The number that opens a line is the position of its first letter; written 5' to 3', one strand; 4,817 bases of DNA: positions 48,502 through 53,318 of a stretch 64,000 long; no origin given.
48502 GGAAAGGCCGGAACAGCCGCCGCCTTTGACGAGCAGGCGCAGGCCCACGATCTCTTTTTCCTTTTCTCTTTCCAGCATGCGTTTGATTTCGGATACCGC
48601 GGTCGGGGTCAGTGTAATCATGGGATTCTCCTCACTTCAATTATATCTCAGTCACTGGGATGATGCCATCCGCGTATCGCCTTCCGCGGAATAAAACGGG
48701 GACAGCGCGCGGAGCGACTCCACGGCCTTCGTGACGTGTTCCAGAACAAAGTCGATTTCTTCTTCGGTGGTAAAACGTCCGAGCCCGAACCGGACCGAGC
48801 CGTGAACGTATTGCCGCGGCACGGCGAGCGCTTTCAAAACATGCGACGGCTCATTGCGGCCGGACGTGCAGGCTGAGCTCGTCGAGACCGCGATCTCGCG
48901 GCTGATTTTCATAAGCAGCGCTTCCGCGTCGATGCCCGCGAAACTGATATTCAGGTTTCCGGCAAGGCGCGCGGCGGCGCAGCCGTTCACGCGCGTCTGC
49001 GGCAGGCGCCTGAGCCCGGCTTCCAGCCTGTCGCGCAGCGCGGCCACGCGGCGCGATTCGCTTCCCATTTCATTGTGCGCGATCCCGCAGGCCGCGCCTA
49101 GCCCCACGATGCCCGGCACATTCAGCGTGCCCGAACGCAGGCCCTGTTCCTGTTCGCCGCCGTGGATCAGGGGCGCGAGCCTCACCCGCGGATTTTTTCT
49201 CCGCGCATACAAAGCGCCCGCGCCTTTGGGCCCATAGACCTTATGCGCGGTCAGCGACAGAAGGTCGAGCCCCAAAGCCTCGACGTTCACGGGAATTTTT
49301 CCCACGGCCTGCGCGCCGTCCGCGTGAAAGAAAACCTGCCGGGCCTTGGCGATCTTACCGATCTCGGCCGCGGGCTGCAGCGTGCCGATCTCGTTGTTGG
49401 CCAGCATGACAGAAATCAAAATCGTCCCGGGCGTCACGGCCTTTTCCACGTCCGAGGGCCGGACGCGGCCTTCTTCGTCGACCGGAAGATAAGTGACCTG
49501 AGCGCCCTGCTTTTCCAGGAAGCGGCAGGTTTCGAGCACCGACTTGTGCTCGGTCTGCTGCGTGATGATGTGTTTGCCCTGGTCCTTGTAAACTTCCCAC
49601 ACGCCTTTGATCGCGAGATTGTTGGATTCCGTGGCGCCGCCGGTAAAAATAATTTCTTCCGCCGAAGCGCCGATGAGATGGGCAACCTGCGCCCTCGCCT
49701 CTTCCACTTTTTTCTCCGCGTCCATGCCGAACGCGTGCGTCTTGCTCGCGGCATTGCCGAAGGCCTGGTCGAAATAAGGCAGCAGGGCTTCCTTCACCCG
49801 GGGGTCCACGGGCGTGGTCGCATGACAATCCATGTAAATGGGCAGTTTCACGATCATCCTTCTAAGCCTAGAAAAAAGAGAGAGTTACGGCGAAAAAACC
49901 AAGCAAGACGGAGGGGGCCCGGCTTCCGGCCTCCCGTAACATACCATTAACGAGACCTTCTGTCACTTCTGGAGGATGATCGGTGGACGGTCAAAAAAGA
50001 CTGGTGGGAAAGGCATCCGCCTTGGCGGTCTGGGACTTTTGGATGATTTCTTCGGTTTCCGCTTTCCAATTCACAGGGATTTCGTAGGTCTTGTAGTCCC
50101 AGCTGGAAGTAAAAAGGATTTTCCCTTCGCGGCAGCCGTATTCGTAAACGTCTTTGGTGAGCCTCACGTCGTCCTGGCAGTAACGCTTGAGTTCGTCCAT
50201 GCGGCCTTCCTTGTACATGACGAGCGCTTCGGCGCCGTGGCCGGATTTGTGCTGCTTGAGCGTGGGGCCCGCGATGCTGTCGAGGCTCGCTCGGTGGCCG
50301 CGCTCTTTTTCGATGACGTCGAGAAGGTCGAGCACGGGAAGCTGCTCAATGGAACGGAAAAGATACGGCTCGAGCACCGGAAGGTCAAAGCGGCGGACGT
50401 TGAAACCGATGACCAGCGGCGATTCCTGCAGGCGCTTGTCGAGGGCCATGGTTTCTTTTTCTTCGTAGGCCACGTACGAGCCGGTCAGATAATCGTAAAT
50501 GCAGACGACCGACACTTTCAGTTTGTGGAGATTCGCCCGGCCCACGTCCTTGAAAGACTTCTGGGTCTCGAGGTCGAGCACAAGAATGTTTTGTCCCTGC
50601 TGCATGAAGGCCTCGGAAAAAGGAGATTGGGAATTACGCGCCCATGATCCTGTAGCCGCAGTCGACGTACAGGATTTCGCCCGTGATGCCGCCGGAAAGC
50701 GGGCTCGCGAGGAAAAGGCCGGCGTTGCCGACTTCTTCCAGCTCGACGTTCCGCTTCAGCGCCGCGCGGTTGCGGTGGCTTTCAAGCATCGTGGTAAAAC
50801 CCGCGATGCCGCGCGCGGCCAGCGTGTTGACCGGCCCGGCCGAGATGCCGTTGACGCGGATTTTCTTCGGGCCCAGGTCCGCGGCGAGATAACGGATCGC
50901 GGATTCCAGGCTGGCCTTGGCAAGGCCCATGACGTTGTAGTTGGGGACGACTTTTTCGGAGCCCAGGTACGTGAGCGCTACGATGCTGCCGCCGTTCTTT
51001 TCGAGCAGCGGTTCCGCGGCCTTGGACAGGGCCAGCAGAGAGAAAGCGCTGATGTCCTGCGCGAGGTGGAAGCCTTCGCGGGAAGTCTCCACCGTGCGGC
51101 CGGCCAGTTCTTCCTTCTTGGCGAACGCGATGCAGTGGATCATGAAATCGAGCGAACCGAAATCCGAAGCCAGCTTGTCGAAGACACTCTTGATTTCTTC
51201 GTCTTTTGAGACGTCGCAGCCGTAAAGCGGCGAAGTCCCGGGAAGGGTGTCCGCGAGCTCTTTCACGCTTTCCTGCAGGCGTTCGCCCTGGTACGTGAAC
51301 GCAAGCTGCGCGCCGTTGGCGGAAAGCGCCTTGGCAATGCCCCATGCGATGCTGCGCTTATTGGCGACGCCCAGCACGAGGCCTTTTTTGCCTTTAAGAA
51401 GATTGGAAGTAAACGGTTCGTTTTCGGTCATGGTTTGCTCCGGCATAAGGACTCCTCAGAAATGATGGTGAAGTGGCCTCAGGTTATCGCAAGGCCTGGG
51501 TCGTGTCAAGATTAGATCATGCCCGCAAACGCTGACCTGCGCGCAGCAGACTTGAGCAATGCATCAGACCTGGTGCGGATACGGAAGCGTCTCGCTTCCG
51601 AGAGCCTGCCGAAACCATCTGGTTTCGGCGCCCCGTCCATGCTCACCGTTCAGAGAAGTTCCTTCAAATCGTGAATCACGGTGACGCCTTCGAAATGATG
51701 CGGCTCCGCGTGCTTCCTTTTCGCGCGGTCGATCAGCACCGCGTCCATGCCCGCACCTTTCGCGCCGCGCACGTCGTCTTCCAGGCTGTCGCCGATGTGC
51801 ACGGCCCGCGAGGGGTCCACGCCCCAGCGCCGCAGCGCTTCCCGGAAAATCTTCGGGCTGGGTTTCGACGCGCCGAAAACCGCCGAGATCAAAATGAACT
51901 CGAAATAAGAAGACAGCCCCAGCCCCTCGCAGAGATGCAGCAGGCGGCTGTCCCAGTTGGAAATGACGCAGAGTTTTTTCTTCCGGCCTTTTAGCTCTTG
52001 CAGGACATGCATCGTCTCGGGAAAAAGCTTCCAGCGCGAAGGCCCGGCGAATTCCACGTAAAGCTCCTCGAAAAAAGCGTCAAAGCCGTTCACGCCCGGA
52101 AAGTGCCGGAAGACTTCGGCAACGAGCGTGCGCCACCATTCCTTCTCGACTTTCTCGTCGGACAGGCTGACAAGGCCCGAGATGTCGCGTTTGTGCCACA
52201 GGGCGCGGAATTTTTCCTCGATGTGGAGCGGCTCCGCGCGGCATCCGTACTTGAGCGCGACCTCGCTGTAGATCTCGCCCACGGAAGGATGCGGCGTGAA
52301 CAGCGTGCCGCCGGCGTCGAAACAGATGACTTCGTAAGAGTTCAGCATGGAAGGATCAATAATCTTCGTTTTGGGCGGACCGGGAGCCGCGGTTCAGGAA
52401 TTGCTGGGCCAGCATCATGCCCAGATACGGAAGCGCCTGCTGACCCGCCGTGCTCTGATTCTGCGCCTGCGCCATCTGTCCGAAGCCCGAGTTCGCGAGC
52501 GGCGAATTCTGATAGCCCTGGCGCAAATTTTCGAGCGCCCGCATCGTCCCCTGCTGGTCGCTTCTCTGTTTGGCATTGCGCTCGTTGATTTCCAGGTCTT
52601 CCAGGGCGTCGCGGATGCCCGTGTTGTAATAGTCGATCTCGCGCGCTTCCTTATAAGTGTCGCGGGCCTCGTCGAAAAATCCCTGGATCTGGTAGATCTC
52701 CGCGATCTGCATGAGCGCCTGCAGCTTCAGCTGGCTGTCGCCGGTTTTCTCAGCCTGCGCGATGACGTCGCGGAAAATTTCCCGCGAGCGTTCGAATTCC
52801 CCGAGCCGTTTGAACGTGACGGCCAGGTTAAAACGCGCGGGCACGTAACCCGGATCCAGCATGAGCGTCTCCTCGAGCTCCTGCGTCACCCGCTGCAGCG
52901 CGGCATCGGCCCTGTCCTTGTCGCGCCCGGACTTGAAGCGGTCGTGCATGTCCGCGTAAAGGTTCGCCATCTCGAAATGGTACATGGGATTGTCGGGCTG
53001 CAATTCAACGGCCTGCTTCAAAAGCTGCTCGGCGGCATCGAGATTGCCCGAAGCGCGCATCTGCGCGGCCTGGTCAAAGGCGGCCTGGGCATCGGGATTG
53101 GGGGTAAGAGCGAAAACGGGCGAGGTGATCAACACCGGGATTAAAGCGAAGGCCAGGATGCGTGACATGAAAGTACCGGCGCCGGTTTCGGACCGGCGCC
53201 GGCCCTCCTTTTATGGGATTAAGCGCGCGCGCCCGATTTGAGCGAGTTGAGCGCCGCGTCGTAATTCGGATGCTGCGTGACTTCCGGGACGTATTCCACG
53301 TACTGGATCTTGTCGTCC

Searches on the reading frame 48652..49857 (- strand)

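Call 43: search_protein_families(library=pfam, proteins=[window:48652-49857:-], max_evalue=0.00001)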
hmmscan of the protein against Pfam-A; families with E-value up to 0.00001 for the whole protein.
window:48652-49857:- (401 aa): 3 families
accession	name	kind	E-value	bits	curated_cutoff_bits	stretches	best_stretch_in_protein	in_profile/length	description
PF00266.25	Aminotran_5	-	1.9e-83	280.9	21.5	1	7-369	1-369/371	Aminotransferase class-V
PF01212.27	Beta_elim_lyase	-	2.4e-08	34.1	27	1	47-183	30-171/288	Beta-eliminating lyase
PF01041.23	DegT_DnrJ_EryC1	-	8.5e-06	25.6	19.8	0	50-186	25-151/360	DegT/DnrJ/EryC1/StrS aminotransferase family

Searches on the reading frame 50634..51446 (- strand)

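Call 123: search_protein_families(library=pfam, proteins=[window:50634-51446:-], max_evalue=0.0001)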
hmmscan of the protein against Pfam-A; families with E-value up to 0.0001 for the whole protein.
window:50634-51446:- (270 aa): 3 families
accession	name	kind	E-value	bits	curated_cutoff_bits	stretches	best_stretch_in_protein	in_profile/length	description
PF13561.12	adh_short_C2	-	1.3e-87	293.8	27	1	26-265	1-235/236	Enoyl-(Acyl carrier protein) reductase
PF00106.31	adh_short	-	1.3e-19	70.9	26.6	1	29-211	8-187/195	short chain dehydrogenase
PF23441.1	SDR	-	4.8e-07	29.9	27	1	17-215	13-203/258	SDR-like rossmann domain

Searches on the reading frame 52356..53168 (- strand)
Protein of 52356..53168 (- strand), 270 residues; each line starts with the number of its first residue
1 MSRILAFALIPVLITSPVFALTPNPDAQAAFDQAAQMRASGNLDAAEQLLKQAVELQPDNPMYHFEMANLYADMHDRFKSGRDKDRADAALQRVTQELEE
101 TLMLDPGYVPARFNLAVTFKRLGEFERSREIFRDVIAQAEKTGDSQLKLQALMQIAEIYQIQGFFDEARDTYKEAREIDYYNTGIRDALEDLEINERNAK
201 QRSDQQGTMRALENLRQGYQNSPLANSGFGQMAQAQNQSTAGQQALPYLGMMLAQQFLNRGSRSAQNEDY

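Call 123: search_protein_families(library=pfam, proteins=[window:52356-53168:-], max_evalue=0.0001)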
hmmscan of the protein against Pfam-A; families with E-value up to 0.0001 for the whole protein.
window:52356-53168:- (270 aa): 14 families
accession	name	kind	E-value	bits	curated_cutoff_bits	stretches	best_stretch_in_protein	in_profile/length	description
PF13424.12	TPR_12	-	2.3e-12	47.3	30.1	1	114-179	8-75/77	Tetratricopeptide repeat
PF13428.12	TPR_14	-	1.2e-11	44.5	23.5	0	32-70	6-44/44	Tetratricopeptide repeat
PF07719.23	TPR_2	-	3.5e-11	42.7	27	0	151-179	3-31/34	Tetratricopeptide repeat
PF13181.12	TPR_8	-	7.4e-11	41.8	25.7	0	40-60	14-34/34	Tetratricopeptide repeat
PF13414.12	TPR_11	-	1.3e-10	41.2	26.8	1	38-73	5-40/42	TPR repeat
PF14559.12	TPR_19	-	4.3e-10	40.2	25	0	95-144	11-59/68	Tetratricopeptide repeat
PF00515.34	TPR_1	-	7.3e-10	38.7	27.8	0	40-60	14-34/34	Tetratricopeptide repeat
PF17874.7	TPR_MalT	-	2.1e-09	37.5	45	1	111-175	42-106/336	MalT-like TPR region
PF13431.12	TPR_17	-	1.4e-08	34.8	24.4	0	49-74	1-26/34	Tetratricopeptide repeat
PF13374.12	TPR_10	-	9.4e-08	32.3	27.5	0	114-137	7-30/42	Tetratricopeptide repeat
PF13174.12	TPR_6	-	2.1e-06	28.4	26.3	0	111-138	2-29/33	Tetratricopeptide repeat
PF13176.12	TPR_7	-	3.6e-06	27.1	27.9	0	113-144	3-34/36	Tetratricopeptide repeat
PF13432.12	TPR_16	-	7.4e-05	23.6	32.7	0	39-72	9-42/65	Tetratricopeptide repeat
PF24575.1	TPR_Slam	-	7.9e-05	23.5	35.2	0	24-71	43-91/104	Surface lipoprotein assembly modifier, N-terminal TPR repeats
